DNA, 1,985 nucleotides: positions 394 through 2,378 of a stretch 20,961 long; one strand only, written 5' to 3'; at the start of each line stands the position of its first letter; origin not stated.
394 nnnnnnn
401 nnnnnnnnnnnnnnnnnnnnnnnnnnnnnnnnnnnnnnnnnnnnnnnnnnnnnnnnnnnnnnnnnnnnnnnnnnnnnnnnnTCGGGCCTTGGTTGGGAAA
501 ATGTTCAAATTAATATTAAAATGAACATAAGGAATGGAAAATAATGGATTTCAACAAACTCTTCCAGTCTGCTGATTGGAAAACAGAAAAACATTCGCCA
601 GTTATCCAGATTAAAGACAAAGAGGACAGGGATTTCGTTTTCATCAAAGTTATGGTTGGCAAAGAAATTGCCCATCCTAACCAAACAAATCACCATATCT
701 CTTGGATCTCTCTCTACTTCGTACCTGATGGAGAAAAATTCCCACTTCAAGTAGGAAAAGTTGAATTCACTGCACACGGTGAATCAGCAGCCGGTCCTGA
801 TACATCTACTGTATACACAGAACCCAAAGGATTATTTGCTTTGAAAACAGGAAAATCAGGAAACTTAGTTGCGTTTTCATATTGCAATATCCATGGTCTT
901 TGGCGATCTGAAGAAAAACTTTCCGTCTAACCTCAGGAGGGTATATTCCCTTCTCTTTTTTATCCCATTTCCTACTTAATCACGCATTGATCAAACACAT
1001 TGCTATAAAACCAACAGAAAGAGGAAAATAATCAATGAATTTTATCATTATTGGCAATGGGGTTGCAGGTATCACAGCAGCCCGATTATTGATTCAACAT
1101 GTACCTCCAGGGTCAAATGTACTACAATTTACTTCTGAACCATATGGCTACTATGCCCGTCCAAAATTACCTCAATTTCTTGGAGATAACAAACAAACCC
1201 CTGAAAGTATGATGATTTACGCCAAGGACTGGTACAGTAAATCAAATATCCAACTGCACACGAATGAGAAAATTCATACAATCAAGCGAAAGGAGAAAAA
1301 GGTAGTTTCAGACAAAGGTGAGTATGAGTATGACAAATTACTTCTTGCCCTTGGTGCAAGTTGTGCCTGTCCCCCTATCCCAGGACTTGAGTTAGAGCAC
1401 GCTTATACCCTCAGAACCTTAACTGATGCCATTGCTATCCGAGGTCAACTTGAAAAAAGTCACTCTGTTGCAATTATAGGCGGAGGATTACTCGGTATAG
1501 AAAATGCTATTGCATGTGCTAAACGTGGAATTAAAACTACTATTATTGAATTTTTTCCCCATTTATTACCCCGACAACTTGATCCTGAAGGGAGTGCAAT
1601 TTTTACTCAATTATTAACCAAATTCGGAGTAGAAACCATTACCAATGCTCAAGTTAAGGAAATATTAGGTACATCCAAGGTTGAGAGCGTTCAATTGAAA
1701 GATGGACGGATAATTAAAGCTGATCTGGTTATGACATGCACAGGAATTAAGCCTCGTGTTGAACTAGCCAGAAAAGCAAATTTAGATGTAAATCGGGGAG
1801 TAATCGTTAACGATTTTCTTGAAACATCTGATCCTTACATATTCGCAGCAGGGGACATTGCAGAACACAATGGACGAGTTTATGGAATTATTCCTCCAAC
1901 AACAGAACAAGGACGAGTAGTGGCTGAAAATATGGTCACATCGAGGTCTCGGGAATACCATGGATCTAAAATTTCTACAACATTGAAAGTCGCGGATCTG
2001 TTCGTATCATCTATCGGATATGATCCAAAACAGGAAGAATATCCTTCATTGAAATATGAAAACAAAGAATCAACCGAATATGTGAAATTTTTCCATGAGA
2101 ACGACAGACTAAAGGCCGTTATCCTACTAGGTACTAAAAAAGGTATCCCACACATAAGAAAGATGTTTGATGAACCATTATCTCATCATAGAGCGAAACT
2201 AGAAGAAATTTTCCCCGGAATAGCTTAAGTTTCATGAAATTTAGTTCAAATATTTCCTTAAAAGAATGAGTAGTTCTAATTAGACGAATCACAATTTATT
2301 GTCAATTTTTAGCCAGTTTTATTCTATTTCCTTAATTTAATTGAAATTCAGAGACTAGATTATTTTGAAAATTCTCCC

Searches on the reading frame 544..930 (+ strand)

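Call 7: search_protein_families(library=pfam, proteins=[window:544-930:+], max_evalue=0.001)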
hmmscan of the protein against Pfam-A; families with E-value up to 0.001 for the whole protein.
window:544-930:+ (128 aa): 1 family
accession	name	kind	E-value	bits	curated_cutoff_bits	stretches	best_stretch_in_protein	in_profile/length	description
PF01880.24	Desulfoferrodox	-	2.3e-30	105.5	22.2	1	10-122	2-97/98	Desulfoferrodoxin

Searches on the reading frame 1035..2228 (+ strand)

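Call 7: search_protein_families(library=pfam, proteins=[window:1035-2228:+], max_evalue=0.001)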
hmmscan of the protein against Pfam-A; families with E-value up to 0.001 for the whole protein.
window:1035-2228:+ (397 aa): 9 families
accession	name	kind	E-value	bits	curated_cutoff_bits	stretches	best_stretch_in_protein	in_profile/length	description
PF07992.20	Pyr_redox_2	-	2.9e-57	194.7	26.1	1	2-280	2-278/291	Pyridine nucleotide-disulphide oxidoreductase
PF00070.33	Pyr_redox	-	5.4e-21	75.3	22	1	144-224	1-82/82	Pyridine nucleotide-disulphide oxidoreductase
PF13738.12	Pyr_redox_3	-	1.2e-13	51.5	30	1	49-272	73-304/305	Pyridine nucleotide-disulphide oxidoreductase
PF01266.30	DAO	-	4.9e-10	39.9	27.9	0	145-172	2-29/353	FAD dependent oxidoreductase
PF18267.7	Rubredoxin_C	-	5e-09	36.5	25.9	1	314-377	2-65/70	Rubredoxin NAD+ reductase C-terminal domain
PF12831.13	FAD_oxidored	-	1.6e-07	31.4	27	0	145-176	2-33/416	FAD dependent oxidoreductase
PF03486.20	HI0933_like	-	1.4e-06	28.4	50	0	144-172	2-30/244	HI0933-like protein Rossmann domain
PF01134.28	GIDA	-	0.00011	21.9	22.1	0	145-171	2-28/391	Glucose inhibited division protein A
PF13450.12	NAD_binding_8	-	0.00083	20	21.9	0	147-172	1-26/68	NAD(P)-binding Rossmann-like domain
